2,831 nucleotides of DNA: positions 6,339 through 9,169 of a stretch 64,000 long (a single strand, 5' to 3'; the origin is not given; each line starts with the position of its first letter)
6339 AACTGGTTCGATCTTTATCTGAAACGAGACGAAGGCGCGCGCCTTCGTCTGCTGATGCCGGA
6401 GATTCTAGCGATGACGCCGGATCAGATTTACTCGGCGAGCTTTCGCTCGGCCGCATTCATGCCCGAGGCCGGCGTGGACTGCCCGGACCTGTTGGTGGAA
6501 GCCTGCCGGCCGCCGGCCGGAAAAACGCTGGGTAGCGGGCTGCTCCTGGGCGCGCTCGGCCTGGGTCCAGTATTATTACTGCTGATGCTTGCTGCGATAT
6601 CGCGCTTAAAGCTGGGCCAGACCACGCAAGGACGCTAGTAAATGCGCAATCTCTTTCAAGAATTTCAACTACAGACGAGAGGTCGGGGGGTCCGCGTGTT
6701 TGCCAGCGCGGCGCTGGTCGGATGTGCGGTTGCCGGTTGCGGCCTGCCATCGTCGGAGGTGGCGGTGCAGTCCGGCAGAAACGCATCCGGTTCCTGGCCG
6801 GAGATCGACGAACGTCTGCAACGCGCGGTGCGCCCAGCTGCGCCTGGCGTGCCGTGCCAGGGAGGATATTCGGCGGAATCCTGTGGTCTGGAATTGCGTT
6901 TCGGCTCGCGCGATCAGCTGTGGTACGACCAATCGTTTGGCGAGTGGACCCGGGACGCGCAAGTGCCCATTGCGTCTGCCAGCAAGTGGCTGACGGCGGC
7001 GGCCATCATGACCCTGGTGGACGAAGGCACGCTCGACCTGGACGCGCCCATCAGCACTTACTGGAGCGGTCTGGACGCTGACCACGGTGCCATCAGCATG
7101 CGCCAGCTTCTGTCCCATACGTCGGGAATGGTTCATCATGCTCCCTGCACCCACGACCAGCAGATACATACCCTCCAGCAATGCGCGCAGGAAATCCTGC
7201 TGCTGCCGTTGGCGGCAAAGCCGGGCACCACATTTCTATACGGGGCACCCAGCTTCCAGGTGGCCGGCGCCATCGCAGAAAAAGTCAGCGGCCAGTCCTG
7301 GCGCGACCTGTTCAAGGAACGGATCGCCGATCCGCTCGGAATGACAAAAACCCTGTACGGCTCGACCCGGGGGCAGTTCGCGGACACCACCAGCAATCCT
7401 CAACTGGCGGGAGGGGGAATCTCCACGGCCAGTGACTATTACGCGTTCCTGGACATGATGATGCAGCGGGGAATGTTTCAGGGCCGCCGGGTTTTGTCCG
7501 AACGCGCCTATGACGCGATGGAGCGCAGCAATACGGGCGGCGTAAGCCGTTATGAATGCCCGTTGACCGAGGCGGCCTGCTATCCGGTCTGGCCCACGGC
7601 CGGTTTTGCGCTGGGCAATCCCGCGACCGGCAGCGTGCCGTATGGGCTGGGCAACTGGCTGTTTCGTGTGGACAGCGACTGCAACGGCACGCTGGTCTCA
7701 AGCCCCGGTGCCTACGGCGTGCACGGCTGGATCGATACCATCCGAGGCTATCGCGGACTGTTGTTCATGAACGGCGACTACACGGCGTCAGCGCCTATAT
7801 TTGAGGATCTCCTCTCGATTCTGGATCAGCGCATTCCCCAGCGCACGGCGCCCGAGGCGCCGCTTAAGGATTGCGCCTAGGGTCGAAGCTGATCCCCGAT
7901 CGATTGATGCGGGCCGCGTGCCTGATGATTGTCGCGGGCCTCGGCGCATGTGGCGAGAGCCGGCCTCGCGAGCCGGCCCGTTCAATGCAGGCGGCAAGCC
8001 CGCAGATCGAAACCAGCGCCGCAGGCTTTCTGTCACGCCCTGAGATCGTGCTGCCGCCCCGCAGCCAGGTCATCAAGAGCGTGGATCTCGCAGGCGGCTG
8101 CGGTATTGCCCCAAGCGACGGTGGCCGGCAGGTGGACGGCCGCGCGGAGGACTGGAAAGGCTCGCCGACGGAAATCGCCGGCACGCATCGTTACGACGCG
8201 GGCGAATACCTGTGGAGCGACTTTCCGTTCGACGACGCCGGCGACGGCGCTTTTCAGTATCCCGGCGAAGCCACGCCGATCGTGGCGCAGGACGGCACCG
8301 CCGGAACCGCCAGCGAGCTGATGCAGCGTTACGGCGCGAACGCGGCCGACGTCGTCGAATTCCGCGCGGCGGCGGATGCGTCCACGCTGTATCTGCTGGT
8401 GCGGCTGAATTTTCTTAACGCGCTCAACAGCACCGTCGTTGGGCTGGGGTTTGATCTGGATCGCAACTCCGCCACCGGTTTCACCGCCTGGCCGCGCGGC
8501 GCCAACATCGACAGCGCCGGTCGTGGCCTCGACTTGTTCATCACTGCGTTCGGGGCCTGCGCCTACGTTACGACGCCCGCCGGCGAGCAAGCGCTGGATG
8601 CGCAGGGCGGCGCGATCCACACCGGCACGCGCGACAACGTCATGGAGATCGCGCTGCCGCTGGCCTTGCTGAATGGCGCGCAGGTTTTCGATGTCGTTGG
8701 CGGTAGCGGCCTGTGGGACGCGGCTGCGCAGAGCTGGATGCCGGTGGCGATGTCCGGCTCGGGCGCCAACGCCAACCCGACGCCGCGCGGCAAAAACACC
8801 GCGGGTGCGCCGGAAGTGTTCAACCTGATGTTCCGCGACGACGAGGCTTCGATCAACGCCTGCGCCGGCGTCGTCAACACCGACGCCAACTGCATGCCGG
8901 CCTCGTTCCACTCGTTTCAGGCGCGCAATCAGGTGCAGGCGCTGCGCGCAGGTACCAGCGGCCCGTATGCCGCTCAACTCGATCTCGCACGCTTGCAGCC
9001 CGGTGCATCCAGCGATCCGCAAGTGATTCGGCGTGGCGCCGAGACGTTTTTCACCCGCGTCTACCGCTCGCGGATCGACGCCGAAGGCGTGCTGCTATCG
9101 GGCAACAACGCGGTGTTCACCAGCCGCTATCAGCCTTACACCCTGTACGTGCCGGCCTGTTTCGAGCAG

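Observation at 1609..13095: Six co-directional secreted serine hydrolase genes (two tandem paralog pairs) linked to DUF1329 and CoA-activation genes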

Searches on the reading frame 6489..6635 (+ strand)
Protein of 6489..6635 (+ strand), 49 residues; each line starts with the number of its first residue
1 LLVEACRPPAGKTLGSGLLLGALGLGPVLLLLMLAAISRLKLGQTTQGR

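Call 70: search_protein_families(library=ncbifam, proteins=[window:6489-6635:+], max_evalue=10)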
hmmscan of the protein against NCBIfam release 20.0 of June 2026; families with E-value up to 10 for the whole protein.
seq(49 aa): 0 families

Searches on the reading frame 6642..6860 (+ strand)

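Call 70: search_protein_families(library=ncbifam, proteins=[window:6642-6860:+], max_evalue=10)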
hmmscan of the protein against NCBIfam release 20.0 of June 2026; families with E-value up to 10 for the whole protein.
window:6642-6860:+ (73 aa): 1 family
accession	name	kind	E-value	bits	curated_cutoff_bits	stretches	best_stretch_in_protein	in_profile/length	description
NF033216.1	lipo_YgdI_YgdR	subfamily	0.24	11.4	42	1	20-47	6-32/71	YgdI/YgdR family lipoprotein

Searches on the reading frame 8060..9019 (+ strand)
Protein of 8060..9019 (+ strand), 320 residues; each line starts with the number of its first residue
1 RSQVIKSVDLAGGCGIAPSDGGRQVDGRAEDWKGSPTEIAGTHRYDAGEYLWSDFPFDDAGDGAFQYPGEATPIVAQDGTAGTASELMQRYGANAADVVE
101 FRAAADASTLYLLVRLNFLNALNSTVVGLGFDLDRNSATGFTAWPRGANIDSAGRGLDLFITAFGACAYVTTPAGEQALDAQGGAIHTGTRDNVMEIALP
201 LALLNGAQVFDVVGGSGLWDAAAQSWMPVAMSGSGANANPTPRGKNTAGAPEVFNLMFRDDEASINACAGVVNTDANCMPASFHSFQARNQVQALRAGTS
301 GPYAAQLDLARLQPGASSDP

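Call 63: search_protein_families(library=pfam, proteins=[window:8090-8990:+], max_evalue=10)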
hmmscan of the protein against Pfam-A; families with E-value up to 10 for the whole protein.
window:8090-8990:+ (300 aa): 0 families

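Call 66: search_solved_structures(query=A5, max_evalue=10, show_alignments=3)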
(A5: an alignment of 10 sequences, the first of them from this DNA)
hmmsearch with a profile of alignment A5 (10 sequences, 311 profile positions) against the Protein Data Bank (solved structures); distinct sequences matched with E-value up to 10: 3.
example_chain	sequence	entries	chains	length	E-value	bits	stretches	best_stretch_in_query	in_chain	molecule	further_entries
8rex_G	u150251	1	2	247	0.17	14.1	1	92-149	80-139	mFab LMT-12, Heavy Chain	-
1umr_A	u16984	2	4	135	0.3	13.3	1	90-168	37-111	CONVULXIN ALPHA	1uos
9bu8_C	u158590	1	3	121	0.93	11.7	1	86-146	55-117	Fab c115.131 heavy chain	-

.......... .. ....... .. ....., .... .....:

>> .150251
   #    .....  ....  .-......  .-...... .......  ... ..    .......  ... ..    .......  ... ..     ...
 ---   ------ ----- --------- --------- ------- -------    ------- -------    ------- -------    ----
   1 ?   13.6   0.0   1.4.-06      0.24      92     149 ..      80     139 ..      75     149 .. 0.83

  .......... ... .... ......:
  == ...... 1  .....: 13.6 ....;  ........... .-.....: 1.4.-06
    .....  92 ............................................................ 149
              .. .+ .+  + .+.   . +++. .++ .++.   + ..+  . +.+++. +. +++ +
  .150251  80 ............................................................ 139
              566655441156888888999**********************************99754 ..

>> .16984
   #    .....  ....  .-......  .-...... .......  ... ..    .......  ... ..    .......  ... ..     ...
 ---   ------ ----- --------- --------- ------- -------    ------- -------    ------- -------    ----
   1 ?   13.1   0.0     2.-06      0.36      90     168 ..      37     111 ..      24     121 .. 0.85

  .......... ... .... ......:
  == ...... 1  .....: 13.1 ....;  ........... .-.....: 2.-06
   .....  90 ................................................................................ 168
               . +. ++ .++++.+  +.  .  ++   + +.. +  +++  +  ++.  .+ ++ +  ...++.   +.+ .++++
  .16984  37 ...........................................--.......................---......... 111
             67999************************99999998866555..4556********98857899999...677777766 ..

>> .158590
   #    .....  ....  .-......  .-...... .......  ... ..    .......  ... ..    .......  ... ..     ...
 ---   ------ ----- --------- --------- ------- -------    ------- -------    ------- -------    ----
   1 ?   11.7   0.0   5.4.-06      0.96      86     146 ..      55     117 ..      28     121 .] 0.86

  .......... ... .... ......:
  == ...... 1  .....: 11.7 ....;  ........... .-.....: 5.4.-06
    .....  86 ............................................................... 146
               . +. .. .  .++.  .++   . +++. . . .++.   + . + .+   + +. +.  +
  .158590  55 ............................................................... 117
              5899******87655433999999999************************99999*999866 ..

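Call 86: search_protein_representatives(protein=window:8060-8990:+)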
Query: 310 residues. Proteins with E-value up to 0.001 (for the whole library): 255; up to 1e-10: 96; up to 1e-30: 12. The best 150 are listed.
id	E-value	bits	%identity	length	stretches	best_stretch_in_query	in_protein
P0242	1.2e-146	504.1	74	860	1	1-310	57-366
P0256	1.3e-86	307.0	51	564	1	1-310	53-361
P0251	3.3e-86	305.6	53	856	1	1-309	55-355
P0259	1.0e-80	287.6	41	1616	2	1-310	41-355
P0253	1.0e-77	277.7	53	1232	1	14-309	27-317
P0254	6.3e-65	235.7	48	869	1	1-310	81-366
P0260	7.4e-57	209.2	46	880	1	13-309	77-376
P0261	6.3e-50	186.5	51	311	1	82-309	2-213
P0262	2.4e-46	174.7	47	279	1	1-212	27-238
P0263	7.6e-43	163.2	41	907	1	1-310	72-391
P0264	1.5e-39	152.4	69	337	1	1-99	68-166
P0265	8.0e-33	130.3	35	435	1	21-277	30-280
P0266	1.5e-30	122.9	38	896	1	32-268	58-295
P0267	5.7e-29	117.6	43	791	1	28-262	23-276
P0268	1.6e-28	116.2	36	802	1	22-304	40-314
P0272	4.0e-24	101.7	34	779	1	19-296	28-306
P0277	2.2e-23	99.3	33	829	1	24-308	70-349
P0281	9.2e-22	94.0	36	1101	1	18-265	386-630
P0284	1.5e-19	86.7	35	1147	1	24-263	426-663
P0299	1.4e-16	76.9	36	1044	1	38-263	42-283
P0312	2.5e-15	72.9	31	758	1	21-303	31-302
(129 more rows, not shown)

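Call 87: search_protein_families(library=pfam, proteins=[P0259, P0265, P0266, P0268, P0272, P0277, P0281, P0284, P0299, P0312], max_evalue=0.001)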
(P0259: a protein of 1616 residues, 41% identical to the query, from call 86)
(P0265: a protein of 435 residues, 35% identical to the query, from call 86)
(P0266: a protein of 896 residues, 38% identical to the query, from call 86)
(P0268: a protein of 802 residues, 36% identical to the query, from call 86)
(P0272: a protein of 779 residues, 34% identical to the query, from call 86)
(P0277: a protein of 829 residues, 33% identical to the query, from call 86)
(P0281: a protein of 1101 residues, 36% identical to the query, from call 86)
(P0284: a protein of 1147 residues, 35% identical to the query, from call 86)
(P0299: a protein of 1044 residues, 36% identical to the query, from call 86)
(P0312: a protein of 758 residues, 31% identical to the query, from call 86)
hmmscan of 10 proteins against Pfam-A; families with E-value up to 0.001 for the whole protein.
P0259 (1616 aa): 6 families
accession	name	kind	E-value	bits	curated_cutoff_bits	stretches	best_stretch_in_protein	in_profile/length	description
PF00326.27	Peptidase_S9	-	2.1e-10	40.9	22.6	1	486-619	47-194/213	Prolyl oligopeptidase family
PF00756.26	Esterase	-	4e-10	40.3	22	1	1198-1321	8-149/251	Putative esterase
PF01738.24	DLH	-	4.4e-07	30.2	21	0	568-620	142-194/217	Dienelactone hydrolase family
PF12146.15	Hydrolase_4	-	8e-06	25.8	27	0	1286-1316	76-105/239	Serine aminopeptidase, S33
PF12740.14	PETase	-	8.9e-06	25.7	28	0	1268-1316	106-154/263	PET hydrolase-like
PF07859.19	Abhydrolase_3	-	0.00075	19.7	25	0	559-615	153-209/210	alpha/beta hydrolase fold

P0265 (435 aa): 0 families

P0266 (896 aa): 1 family
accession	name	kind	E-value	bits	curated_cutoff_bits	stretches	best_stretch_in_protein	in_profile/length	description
PF00353.25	HemolysinCabind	-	8.1e-13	48.5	23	2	850-884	2-36/36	RTX calcium-binding nonapeptide repeat (4 copies)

P0268 (802 aa): 4 families
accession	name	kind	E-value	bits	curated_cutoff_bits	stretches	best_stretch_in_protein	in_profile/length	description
PF00756.26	Esterase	-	4.6e-09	36.8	22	1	368-506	10-165/251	Putative esterase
PF00326.27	Peptidase_S9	-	1.3e-07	31.8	22.6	1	437-492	44-99/213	Prolyl oligopeptidase family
PF00561.26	Abhydrolase_1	-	1.3e-05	25.4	25.8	1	411-497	37-108/245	alpha/beta hydrolase fold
PF12146.15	Hydrolase_4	-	5.9e-05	22.9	27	0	440-487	61-106/239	Serine aminopeptidase, S33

P0272 (779 aa): 3 families
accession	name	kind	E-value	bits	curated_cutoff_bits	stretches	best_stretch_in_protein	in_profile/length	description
PF00756.26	Esterase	-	7.2e-09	36.2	22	1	357-550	10-197/251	Putative esterase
PF00326.27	Peptidase_S9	-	2.3e-08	34.2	22.6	1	417-580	37-188/213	Prolyl oligopeptidase family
PF12146.15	Hydrolase_4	-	0.00038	20.3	27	0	426-478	60-110/239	Serine aminopeptidase, S33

P0277 (829 aa): 3 families
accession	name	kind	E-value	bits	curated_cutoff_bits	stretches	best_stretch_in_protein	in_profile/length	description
PF00756.26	Esterase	-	3.9e-09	37.1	22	1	408-526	4-143/251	Putative esterase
PF00326.27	Peptidase_S9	-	4.3e-07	30.1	22.6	1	476-629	42-189/213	Prolyl oligopeptidase family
PF00561.26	Abhydrolase_1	-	3.1e-06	27.5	25.8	1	429-526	1-97/245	alpha/beta hydrolase fold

P0281 (1101 aa): 5 families
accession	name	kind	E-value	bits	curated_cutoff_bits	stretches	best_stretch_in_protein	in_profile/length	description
PF00326.27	Peptidase_S9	-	4.3e-07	30.1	22.6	1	787-835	47-95/213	Prolyl oligopeptidase family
PF12740.14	PETase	-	3.7e-05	23.7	28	1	783-888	104-198/263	PET hydrolase-like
PF01738.24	DLH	-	4.4e-05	23.6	21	1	783-902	76-186/217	Dienelactone hydrolase family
PF20434.5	BD-FAE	-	5.4e-05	23.2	26.8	1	724-815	3-100/215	BD-FAE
PF00756.26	Esterase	-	0.00024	21.4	22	0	796-836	107-147/251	Putative esterase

P0284 (1147 aa): 1 family
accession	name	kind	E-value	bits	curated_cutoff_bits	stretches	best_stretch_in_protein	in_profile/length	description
PF00326.27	Peptidase_S9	-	8.7e-12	45.4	22.6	1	823-875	47-99/213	Prolyl oligopeptidase family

P0299 (1044 aa): 1 family
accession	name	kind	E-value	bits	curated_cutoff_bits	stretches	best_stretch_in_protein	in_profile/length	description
PF09985.14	Glucodextran_C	-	3.9e-07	30.2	22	1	103-283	14-208/228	C-terminal binding-module, SLH-like, of glucodextranase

P0312 (758 aa): 5 families
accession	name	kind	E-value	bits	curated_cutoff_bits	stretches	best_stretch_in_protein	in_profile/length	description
PF00326.27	Peptidase_S9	-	9.3e-08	32.2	22.6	1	424-555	48-188/213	Prolyl oligopeptidase family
PF12146.15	Hydrolase_4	-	1.1e-06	28.6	27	0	426-472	64-108/239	Serine aminopeptidase, S33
PF00756.26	Esterase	-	0.0001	22.6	22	0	426-522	101-194/251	Putative esterase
PF00561.26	Abhydrolase_1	-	0.00016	21.9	25.8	0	389-473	47-102/245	alpha/beta hydrolase fold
PF01738.24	DLH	-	0.00074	19.6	21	0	431-554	88-186/217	Dienelactone hydrolase family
